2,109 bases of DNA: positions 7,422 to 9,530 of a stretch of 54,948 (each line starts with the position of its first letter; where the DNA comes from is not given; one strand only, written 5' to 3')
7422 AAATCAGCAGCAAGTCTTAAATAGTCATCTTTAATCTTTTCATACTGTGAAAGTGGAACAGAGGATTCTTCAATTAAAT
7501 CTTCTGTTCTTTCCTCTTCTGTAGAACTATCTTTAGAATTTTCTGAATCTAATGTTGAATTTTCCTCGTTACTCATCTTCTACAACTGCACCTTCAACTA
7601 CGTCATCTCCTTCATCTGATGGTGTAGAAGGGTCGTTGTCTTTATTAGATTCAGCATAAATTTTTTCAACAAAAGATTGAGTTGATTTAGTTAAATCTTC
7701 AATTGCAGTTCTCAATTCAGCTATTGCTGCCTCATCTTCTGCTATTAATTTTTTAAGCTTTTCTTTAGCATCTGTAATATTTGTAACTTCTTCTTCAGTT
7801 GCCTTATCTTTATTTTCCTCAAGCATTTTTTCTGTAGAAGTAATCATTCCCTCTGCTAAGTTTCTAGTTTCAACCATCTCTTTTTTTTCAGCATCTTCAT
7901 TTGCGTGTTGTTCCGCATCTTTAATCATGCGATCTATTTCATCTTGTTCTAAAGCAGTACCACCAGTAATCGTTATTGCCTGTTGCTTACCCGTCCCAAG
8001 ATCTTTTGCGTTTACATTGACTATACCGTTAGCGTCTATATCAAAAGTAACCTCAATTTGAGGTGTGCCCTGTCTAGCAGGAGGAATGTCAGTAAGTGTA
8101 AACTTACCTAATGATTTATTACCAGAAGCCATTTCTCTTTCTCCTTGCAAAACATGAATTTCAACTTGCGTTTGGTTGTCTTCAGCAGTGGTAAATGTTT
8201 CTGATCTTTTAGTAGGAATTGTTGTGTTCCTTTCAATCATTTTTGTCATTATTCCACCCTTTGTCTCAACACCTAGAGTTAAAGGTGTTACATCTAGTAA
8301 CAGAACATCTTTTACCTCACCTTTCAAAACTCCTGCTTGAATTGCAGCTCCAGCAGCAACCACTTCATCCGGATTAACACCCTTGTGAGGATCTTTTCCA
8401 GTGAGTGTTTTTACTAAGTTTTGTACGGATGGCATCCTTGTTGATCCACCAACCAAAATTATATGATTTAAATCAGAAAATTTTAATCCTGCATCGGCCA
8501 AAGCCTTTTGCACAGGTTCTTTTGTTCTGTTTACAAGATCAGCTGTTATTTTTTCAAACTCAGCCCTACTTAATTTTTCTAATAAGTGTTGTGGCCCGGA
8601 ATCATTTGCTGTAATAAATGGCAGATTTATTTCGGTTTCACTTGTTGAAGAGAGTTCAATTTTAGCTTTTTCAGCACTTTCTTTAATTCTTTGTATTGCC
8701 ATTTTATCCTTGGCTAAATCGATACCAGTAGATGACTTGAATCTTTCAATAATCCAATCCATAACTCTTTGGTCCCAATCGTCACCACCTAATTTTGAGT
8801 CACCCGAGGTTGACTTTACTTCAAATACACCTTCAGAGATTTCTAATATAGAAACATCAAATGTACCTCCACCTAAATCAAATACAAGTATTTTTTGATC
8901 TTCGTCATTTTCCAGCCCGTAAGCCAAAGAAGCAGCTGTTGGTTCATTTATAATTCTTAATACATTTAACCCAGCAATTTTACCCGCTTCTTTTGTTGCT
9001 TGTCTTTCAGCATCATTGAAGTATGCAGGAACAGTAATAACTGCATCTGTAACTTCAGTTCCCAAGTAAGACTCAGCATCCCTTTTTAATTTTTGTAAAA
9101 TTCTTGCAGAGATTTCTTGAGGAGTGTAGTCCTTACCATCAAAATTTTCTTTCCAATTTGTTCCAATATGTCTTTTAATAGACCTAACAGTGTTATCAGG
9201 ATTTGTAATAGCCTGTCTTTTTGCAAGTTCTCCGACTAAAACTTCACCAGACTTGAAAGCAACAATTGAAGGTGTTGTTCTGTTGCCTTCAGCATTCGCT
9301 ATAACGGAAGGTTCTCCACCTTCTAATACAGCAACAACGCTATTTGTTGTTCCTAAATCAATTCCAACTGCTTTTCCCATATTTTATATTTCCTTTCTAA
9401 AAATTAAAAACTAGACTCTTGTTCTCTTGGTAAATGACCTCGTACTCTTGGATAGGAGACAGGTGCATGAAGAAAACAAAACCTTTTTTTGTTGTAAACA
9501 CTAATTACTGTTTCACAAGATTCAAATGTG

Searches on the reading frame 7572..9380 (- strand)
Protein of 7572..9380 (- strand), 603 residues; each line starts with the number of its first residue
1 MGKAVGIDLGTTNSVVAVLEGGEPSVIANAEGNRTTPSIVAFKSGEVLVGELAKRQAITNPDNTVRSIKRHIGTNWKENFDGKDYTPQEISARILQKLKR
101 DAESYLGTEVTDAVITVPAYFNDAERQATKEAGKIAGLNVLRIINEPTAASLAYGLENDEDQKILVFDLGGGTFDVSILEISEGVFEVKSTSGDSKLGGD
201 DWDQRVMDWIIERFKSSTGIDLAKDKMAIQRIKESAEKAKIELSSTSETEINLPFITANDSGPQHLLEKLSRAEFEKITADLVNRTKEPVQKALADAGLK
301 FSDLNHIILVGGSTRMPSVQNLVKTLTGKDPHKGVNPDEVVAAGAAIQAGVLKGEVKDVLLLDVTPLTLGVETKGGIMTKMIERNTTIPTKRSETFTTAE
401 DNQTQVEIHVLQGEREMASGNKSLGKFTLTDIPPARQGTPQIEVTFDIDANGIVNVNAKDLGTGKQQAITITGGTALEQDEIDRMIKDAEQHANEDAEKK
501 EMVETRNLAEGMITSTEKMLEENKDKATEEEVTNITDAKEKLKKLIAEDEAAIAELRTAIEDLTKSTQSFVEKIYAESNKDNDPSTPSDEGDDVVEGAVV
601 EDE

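Call 26: search_protein_families(library=ncbifam, max_evalue=1e-10, proteins=[window:7572-9380:-])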
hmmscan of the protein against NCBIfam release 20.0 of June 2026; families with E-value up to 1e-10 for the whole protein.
window:7572-9380:- (603 aa): 13 families
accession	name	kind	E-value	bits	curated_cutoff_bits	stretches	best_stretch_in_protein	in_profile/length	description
NF001413.0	PRK00290.1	equivalog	4.3e-283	940.4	648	1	1-601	1-620/625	molecular chaperone DnaK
TIGR02350.1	prok_dnaK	equivalog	1.2e-271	902.3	822.55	1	3-575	1-595/596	molecular chaperone DnaK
NF009947.0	PRK13411.1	equivalog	3.3e-252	838.3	1002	2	81-586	104-611/662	molecular chaperone DnaK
NF009946.0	PRK13410.1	equivalog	9e-239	794.1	1019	2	83-583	108-610/669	molecular chaperone DnaK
NF003520.0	PRK05183.1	subfamily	2.6e-180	600.9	620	2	84-575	124-605/621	Fe-S protein assembly chaperone HscA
TIGR01991.1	HscA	equivalog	1.3e-179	598.5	708.55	2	84-575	104-585/600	Fe-S protein assembly chaperone HscA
NF002399.0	PRK01433.1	equivalog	7.2e-121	404.6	743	1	4-572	21-575/595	Fe-S protein assembly chaperone HscA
NF008673.0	PRK11678.1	equivalog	1.7e-26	93.1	331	1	90-182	129-229/450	molecular chaperone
NF010539.0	PRK13927.1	subfamily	1.3e-18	67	293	1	3-346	7-323/339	rod shape-determining protein MreB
TIGR00904.1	mreB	subfamily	4.3e-18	65.5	365.75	1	3-345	3-322/334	MreB/Mrl family cell shape determining protein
NF011660.0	PRK15080.1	equivalog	1.8e-15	56.9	182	1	92-193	76-172/277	ethanolamine utilization protein EutJ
TIGR02529.1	EutJ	subfamily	3.2e-14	53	152.1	1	91-196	42-142/239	ethanolamine utilization protein EutJ family protein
NF010540.1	PRK13929.1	exception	7.5e-13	48.3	515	1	3-345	5-320/334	rod-share determining protein MreBH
